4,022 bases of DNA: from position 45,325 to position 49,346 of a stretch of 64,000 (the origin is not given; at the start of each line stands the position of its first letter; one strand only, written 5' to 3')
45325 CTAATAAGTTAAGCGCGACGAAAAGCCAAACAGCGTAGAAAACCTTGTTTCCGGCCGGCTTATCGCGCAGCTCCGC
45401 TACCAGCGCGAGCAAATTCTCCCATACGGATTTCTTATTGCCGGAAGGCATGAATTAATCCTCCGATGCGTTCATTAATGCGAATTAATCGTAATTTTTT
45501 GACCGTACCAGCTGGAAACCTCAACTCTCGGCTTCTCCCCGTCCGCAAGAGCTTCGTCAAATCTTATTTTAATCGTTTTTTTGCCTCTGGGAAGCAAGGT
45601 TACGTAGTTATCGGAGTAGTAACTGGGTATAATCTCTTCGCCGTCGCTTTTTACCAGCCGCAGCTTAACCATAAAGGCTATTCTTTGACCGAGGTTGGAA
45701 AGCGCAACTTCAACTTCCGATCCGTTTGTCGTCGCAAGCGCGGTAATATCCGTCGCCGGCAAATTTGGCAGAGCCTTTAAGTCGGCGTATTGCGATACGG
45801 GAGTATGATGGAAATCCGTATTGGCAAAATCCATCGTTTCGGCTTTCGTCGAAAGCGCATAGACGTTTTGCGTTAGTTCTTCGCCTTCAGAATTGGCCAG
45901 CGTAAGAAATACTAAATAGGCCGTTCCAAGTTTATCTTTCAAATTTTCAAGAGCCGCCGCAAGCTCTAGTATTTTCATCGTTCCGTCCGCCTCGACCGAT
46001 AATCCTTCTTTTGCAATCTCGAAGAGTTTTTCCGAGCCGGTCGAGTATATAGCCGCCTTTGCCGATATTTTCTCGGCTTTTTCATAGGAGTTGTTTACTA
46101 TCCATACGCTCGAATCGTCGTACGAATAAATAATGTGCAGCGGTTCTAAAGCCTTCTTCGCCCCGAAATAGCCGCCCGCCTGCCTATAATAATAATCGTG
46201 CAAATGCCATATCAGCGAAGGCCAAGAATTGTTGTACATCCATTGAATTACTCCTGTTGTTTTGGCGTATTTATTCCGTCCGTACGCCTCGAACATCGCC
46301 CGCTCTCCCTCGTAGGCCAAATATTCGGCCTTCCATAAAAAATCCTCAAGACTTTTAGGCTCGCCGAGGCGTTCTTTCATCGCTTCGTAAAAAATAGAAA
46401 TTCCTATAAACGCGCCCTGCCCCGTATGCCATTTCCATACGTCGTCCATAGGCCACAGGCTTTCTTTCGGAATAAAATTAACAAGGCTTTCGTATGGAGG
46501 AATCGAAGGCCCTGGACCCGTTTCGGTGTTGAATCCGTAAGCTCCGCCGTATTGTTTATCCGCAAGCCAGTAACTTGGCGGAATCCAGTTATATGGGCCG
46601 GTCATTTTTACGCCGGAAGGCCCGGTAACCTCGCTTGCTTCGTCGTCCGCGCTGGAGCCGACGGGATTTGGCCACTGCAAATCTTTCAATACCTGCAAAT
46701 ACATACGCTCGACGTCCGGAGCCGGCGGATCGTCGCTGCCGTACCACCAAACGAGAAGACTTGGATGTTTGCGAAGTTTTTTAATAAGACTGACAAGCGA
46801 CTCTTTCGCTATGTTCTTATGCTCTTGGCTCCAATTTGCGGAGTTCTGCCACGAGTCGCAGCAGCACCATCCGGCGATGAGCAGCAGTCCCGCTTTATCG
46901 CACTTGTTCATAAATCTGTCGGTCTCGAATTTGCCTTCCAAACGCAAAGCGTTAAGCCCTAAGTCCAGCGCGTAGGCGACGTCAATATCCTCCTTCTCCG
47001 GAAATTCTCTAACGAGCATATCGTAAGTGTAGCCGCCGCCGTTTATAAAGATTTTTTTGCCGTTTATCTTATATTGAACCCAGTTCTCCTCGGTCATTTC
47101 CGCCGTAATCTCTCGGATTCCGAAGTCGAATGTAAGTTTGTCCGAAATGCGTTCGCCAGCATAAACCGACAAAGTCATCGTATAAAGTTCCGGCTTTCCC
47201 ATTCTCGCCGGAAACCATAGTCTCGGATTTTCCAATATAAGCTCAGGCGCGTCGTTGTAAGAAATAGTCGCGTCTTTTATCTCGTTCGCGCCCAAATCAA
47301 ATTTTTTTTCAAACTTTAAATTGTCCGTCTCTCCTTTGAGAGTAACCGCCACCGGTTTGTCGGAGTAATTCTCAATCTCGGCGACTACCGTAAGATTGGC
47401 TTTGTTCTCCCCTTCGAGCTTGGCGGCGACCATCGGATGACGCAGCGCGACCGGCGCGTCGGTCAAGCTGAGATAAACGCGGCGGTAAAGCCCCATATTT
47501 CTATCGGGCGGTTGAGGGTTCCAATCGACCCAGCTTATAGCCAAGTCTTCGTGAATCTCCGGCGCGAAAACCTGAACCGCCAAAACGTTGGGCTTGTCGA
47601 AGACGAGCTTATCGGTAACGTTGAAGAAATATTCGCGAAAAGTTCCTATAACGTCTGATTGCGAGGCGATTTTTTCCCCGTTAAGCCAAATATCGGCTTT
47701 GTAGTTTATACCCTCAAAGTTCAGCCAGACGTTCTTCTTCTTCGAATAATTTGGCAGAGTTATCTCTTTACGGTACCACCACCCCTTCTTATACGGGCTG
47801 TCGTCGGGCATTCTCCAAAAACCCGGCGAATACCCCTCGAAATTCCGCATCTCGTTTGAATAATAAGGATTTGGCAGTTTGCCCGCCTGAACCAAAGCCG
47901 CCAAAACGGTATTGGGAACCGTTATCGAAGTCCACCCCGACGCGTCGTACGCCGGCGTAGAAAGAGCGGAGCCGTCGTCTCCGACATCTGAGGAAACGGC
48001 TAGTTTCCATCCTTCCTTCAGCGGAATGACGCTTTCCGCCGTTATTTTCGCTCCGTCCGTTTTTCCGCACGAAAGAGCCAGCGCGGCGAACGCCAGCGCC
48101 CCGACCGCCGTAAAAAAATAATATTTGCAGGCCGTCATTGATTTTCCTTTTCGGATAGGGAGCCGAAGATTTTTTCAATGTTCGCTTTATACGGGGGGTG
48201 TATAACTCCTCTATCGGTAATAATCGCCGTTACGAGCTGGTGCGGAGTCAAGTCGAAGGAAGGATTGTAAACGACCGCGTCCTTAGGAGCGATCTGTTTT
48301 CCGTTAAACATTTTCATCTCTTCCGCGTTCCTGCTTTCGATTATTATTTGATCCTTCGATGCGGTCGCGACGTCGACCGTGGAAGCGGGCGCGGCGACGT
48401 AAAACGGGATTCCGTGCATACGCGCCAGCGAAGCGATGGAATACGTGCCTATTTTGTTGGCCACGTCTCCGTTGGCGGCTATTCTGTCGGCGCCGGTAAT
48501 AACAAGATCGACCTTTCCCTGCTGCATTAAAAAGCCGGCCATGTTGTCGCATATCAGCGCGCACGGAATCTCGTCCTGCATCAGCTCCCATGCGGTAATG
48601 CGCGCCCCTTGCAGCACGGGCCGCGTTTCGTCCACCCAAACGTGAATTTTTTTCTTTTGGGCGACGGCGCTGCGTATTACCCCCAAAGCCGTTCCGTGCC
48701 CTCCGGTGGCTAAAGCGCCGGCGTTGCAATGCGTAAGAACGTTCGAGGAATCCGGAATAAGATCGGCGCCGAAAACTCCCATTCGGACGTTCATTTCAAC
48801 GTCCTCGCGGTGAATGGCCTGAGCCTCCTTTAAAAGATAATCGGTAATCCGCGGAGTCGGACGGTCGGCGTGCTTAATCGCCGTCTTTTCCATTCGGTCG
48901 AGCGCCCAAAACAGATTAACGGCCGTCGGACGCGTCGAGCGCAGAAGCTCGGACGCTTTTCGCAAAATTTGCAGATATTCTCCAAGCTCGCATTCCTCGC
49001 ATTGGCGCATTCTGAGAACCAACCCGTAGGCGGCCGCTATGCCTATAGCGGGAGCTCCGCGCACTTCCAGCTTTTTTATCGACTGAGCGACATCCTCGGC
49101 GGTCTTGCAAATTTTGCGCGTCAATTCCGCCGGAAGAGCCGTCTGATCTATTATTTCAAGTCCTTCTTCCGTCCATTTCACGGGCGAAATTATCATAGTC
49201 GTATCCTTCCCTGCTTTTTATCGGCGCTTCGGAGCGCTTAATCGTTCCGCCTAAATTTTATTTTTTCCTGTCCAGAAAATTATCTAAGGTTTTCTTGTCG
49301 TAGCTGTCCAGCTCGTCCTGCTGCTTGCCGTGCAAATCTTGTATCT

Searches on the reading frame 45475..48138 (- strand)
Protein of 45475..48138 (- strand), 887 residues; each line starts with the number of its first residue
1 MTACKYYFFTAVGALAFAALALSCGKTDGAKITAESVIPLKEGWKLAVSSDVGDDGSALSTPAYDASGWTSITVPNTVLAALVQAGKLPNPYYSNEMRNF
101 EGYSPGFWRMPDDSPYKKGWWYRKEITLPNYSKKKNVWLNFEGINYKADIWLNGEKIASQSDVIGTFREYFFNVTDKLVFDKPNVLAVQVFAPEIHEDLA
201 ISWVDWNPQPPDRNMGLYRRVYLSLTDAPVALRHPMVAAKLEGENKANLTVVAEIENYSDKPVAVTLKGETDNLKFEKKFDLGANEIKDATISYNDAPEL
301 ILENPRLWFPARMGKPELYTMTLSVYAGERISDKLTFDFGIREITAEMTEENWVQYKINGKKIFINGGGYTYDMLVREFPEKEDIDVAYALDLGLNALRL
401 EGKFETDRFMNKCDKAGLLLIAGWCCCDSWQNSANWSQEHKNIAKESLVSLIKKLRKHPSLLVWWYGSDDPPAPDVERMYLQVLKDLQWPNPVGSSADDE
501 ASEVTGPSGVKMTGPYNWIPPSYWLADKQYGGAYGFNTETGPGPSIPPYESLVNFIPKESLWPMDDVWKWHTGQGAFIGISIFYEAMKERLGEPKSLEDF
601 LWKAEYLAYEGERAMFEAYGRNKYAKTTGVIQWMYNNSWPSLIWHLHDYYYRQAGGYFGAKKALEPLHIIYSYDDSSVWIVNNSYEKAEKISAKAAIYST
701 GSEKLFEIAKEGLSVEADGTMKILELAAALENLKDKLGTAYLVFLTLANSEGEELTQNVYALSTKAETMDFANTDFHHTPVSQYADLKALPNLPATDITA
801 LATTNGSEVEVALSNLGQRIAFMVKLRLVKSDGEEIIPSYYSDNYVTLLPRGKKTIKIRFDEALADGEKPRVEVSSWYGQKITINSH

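Call 14: search_protein_families(library=pfam, proteins=[window:45475-48138:-], max_evalue=0.00001)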
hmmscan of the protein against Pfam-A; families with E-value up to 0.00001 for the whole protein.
window:45475-48138:- (887 aa): 4 families
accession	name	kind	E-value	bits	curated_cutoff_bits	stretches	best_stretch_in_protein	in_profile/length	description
PF18368.7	Ig_GlcNase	-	9.5e-28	96.8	26.3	1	777-877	2-103/105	Exo-beta-D-glucosaminidase Ig-fold domain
PF22666.2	Glyco_hydro_2_N2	-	6.7e-20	72.2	27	1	67-191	9-118/167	Glycosyl hydrolase 2 galactose-binding domain-like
PF00703.27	Glyco_hydro_2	-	5.5e-14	53.3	23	1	232-342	3-109/109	Glycosyl hydrolases family 2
PF02837.24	Glyco_hydro_2_N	-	6.4e-06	26.6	28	0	112-191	59-134/169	Glycosyl hydrolases family 2, sugar binding domain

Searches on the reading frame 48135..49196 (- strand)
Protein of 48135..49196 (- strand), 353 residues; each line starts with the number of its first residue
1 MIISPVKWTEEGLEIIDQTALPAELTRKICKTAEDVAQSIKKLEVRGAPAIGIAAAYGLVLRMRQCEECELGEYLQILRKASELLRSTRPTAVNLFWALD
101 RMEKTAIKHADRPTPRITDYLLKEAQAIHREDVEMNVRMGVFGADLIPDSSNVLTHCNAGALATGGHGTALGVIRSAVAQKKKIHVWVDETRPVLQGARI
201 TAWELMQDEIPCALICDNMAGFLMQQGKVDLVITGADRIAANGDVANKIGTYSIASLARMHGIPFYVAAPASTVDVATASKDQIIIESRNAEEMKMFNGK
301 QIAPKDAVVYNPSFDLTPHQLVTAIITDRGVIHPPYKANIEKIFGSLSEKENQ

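Call 14: search_protein_families(library=pfam, proteins=[window:48135-49196:-], max_evalue=0.00001)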
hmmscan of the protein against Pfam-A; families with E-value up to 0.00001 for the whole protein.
window:48135-49196:- (353 aa): 1 family
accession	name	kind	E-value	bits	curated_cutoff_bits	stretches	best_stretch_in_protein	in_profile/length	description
PF01008.23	IF-2B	-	1e-88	297.6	22.4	1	44-334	1-280/280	Initiation factor 2 subunit family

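Call 79: find_encoding_contigs(protein=window:48135-49196:-, flank=8000, max_places=8)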
Protein window:48135-49196:- (353 aa): 7 contigs read that carry it; 6 places shown.
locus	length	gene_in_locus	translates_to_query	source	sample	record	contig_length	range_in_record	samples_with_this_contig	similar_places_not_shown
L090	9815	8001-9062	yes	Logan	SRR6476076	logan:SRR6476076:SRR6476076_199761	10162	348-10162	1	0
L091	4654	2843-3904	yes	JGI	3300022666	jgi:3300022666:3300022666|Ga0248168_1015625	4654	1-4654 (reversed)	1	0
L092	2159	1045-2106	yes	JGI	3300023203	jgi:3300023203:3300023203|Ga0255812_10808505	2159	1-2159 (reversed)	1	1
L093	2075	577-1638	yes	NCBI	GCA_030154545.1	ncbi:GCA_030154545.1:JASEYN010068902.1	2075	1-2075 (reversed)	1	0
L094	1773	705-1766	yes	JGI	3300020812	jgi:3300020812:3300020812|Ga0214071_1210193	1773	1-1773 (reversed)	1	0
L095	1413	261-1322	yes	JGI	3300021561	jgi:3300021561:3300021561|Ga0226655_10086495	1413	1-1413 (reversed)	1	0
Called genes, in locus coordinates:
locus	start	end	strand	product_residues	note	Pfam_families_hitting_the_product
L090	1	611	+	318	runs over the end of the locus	?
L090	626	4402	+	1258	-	PF13510:Fer2_4, PF14691:Fer4_20, PF01266:DAO (weak), PF07992:Pyr_redox_2, PF13450:NAD_binding_8, PF22117:Fer4_Nqo3, PF04879:Molybdop_Fe4S4, PF00384:Molybdopterin, +11 more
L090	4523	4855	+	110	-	PF01381:HTH_3 (weak)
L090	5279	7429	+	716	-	PF01074:Glyco_hydro_38N (weak), PF03065:Glyco_hydro_57, PF09094:AmyA-A_glucT_m, PF09095:AmyA-gluTrfs_C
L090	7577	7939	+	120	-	-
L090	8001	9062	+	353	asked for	PF01008:IF-2B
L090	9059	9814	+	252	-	?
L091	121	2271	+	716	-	PF01074:Glyco_hydro_38N (weak), PF03065:Glyco_hydro_57, PF09094:AmyA-A_glucT_m, PF09095:AmyA-gluTrfs_C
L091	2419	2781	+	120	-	-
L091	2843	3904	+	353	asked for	PF01008:IF-2B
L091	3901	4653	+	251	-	?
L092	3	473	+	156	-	?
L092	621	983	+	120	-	-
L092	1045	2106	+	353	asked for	PF01008:IF-2B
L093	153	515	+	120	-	-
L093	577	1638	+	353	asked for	PF01008:IF-2B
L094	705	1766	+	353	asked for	PF01008:IF-2B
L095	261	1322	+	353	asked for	PF01008:IF-2B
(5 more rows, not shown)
